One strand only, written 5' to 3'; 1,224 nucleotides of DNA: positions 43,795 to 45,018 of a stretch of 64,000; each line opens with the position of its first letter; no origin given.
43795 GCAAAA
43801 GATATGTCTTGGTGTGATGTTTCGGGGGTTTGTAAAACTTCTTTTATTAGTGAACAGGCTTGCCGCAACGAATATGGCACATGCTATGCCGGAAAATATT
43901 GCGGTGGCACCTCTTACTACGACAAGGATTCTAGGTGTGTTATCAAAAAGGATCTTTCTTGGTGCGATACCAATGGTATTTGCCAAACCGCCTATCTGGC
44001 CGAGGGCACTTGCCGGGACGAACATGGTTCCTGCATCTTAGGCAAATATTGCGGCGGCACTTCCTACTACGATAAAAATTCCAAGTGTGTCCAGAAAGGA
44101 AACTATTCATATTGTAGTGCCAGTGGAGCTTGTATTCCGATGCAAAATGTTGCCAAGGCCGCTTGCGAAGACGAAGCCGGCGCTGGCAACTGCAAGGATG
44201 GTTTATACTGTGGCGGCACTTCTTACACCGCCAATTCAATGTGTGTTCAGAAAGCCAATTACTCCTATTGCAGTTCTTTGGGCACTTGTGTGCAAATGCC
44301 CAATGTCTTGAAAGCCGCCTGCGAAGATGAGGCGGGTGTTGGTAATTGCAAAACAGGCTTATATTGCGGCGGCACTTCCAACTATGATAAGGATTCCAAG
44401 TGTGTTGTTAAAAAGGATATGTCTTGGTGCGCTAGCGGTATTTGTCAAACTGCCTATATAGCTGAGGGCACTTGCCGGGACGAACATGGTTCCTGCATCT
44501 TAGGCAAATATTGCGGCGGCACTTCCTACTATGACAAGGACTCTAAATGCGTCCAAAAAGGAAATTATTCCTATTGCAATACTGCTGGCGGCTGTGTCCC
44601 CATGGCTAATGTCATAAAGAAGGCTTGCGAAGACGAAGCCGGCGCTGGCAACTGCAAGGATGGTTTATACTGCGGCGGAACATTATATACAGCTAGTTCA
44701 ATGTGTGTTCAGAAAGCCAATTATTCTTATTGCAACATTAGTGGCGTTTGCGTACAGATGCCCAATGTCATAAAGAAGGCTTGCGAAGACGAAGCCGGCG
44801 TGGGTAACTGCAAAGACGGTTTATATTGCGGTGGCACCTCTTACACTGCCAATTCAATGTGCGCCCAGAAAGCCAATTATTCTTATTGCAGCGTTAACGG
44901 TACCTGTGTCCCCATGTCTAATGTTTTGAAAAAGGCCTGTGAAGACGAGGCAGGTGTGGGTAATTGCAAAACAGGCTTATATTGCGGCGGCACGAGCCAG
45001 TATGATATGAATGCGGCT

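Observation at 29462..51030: One six-cysteine module family of about 50 aa occurs 29 times across three island proteins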

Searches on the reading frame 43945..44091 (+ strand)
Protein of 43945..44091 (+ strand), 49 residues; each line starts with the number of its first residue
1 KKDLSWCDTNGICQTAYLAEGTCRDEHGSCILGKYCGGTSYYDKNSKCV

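Call 14: search_protein_families(library=pfam, proteins=[window:43945-44091:+], max_evalue=10)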
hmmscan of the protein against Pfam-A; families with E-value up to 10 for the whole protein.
seq(49 aa): 1 family
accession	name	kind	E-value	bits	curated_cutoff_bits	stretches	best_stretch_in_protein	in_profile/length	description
PF00200.28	Disintegrin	-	0.061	14.5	35.1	1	7-41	33-70/75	Disintegrin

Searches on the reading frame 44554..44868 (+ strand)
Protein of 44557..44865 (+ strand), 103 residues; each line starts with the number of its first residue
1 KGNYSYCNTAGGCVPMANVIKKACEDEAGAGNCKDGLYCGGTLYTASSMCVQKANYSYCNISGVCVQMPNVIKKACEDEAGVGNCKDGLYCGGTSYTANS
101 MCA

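Call 14: search_protein_families(library=pfam, proteins=[window:44557-44865:+], max_evalue=10)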
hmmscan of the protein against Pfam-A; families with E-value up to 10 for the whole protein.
seq(103 aa): 6 families
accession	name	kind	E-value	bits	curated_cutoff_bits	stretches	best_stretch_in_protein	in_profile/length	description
PF12587.13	DUF3761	-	0.00066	20.6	29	2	55-91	29-63/82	Protein of unknown function (DUF3761)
PF05980.17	Toxin_7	-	0.13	13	27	2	22-51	7-34/34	Toxin 7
PF00734.23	CBM_1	-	0.16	12.3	20.6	2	39-53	5-19/29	Fungal cellulose binding domain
PF09463.15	Opy2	-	2.2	9.1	22.1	1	24-44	4-25/35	Opy2 protein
PF23782.1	Tsg_N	-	4.5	8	25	1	23-52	21-50/59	Twisted gastrulation (Tsg) protein N-terminal domain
PF18716.7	VATC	-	7.3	7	26.6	0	3-10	23-30/43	Vms1-associating treble clef domain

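Call 42: predict_structure(alignment_id=A5)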
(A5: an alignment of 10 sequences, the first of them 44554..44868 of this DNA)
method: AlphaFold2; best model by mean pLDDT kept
length: 105 residues; sequences in the alignment: 10
mean_pLDDT: 70.1   pTM: 0.46
mean pLDDT of the five models: 70.1, 68.6, 68.0, 67.2, 64.3
residues with pLDDT >= 90: 0; 70-90: 64; 50-70: 30; < 50: 11
segments of 3 or more residues with pLDDT < 50: 41-48
pLDDT, mean of each block of 10 residues (from residue 1): 77 76 83 69 45 72 79 77 75 56 55
secondary structure, 60 per line:
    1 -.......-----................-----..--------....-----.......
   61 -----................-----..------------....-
elements in order: E2-8 E14-21 H22-29 H45-48 E54-60 E66-73 H74-81 H101-104

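Call 84: search_protein_families(library=pfam, alignment_id=A5, max_evalue=1)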
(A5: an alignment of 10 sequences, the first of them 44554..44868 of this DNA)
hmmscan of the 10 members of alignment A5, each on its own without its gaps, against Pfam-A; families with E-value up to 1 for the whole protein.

A. member 1, window:44554-44868:+ (105 aa): 2 families
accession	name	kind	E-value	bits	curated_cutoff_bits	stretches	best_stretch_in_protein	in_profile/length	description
PF00734.23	CBM_1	-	0.1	13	20.6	1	40-54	5-19/29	Fungal cellulose binding domain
PF05980.17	Toxin_7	-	0.13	12.9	27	0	23-52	7-34/34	Toxin 7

B. families by the number of members that match (of 10 scanned): 9 families
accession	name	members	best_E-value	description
PF00200.28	Disintegrin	2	0.0008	Disintegrin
PF11436.14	DUF3199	2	0.0009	Protein of unknown function (DUF3199)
PF00711.24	Defensin_beta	2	0.17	Beta defensin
PF09494.16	Slx4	1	0.047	Slx4 endonuclease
PF00734.23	CBM_1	1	0.1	Fungal cellulose binding domain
PF23416.1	DUF7107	1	0.12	Domain of unknown function (DUF7107)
PF18962.6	Por_Secre_tail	1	0.12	Secretion system C-terminal sorting domain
PF05980.17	Toxin_7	1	0.13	Toxin 7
PF08784.17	RPA_C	1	0.19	Replication protein A C terminal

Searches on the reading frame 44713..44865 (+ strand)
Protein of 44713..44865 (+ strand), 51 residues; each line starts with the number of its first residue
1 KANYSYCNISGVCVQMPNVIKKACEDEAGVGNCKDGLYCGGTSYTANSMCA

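Call 27: find_related_loci(query=A3, collection=metagenome_contigs, flank=10000)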
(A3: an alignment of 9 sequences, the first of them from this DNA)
Query A3 (51 aa) in metagenome_contigs; peptide patterns used: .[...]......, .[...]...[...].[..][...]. (x = any residue, [..] = any of these).
99 stretches matched a pattern, but none encodes a relative of the query by tblastn (E <= 1e-3).

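Call 77: find_related_loci(query=A3, collection=viral_contigs, flank=5000)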
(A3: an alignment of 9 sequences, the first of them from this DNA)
Query A3 (51 aa) in viral_contigs; peptide patterns used: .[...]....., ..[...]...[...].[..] (x = any residue, [..] = any of these).
50 stretches matched a pattern, but none encodes a relative of the query by tblastn (E <= 1e-3).
